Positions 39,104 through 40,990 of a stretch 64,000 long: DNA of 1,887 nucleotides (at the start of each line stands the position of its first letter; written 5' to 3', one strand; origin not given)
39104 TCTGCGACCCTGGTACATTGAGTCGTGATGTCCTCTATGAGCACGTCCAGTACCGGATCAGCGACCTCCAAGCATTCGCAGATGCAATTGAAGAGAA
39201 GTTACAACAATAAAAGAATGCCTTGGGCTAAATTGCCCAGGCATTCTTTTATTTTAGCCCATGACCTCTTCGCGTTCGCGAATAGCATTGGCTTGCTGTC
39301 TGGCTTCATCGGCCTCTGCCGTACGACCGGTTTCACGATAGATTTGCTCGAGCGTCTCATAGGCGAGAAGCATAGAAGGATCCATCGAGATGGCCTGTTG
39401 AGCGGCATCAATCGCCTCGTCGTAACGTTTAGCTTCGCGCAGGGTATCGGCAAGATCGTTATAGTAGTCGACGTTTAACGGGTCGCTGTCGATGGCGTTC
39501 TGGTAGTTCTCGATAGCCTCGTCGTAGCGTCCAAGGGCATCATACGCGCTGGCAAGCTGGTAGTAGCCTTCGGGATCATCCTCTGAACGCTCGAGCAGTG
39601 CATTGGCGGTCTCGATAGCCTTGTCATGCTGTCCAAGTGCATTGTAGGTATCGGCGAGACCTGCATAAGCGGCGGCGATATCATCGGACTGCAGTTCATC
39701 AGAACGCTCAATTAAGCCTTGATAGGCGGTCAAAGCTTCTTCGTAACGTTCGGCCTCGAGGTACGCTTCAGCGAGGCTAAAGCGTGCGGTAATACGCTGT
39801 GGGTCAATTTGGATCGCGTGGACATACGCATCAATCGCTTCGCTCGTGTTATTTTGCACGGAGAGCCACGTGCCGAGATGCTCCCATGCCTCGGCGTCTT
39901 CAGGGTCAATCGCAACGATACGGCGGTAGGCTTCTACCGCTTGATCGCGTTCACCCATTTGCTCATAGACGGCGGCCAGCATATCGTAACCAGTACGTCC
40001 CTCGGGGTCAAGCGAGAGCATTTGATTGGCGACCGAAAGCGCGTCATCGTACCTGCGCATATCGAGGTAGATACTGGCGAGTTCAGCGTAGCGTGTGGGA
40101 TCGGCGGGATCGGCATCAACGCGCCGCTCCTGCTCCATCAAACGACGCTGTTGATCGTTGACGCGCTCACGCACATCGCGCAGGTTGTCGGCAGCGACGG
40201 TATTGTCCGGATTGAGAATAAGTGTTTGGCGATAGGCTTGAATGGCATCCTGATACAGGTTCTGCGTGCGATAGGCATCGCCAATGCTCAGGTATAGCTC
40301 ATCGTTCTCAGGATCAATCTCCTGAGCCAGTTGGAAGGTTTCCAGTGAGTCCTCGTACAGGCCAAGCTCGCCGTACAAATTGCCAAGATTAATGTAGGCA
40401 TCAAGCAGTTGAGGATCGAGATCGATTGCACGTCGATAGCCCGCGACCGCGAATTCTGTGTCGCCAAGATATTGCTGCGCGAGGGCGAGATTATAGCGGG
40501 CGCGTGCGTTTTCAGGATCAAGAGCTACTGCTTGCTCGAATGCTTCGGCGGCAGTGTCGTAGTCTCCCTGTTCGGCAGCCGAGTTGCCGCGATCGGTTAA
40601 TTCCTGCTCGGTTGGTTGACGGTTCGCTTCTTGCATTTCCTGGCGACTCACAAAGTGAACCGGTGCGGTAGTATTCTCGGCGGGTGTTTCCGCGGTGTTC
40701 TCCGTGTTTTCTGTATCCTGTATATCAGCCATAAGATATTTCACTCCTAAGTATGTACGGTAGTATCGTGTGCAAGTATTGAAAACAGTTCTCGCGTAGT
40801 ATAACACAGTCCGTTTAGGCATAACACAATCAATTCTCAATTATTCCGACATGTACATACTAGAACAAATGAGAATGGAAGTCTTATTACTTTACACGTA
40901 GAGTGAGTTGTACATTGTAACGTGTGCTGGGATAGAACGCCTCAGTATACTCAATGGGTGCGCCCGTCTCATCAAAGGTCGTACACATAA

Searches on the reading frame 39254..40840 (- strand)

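Call 75: search_protein_families(library=pfam, proteins=[window:39254-40840:-], max_evalue=0.00001)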
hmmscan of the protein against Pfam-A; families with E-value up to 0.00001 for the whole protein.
window:39254-40840:- (528 aa): 25 families
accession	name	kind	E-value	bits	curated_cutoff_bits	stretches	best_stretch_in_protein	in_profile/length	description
PF00515.34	TPR_1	-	1.7e-66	217.9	27.8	3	424-454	2-32/34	Tetratricopeptide repeat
PF07719.23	TPR_2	-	2.3e-60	196.2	27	2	423-455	1-33/34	Tetratricopeptide repeat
PF13181.12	TPR_8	-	2.6e-56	183.4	25.7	1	424-454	2-32/34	Tetratricopeptide repeat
PF13414.12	TPR_11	-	2.1e-50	168.6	26.8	3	85-126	1-42/42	TPR repeat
PF13432.12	TPR_16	-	2.6e-45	152.9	32.7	4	427-489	1-63/65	Tetratricopeptide repeat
PF13428.12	TPR_14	-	1.6e-41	136.9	23.5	2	285-323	4-42/44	Tetratricopeptide repeat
PF13431.12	TPR_17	-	1.7e-39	131.2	24.4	1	446-477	2-33/34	Tetratricopeptide repeat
PF14559.12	TPR_19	-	1e-38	131.9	25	4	89-129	2-42/68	Tetratricopeptide repeat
PF13424.12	TPR_12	-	1.9e-37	127.7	30.1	3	426-487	6-75/77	Tetratricopeptide repeat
PF13176.12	TPR_7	-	1.3e-34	115.7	27.9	0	427-456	3-34/36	Tetratricopeptide repeat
PF13174.12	TPR_6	-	4.2e-28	96.5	26.3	0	426-454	3-31/33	Tetratricopeptide repeat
PF12895.13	ANAPC3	-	1.2e-20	74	27.2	1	403-481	3-80/82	Anaphase-promoting complex, cyclosome, subunit 3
PF23914.1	TPR_CcmH_CycH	-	8.2e-19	68.4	42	1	311-418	45-150/158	Cytochrome c-type biogenesis protein H TPR domain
PF25063.1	ARM_TT21_C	-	1.3e-17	64.8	35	1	287-374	100-188/209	Tetratricopeptide repeat protein 21 C-terminal ARM domain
PF24575.1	TPR_Slam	-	1.6e-17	64.2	35.2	0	327-370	58-101/104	Surface lipoprotein assembly modifier, N-terminal TPR repeats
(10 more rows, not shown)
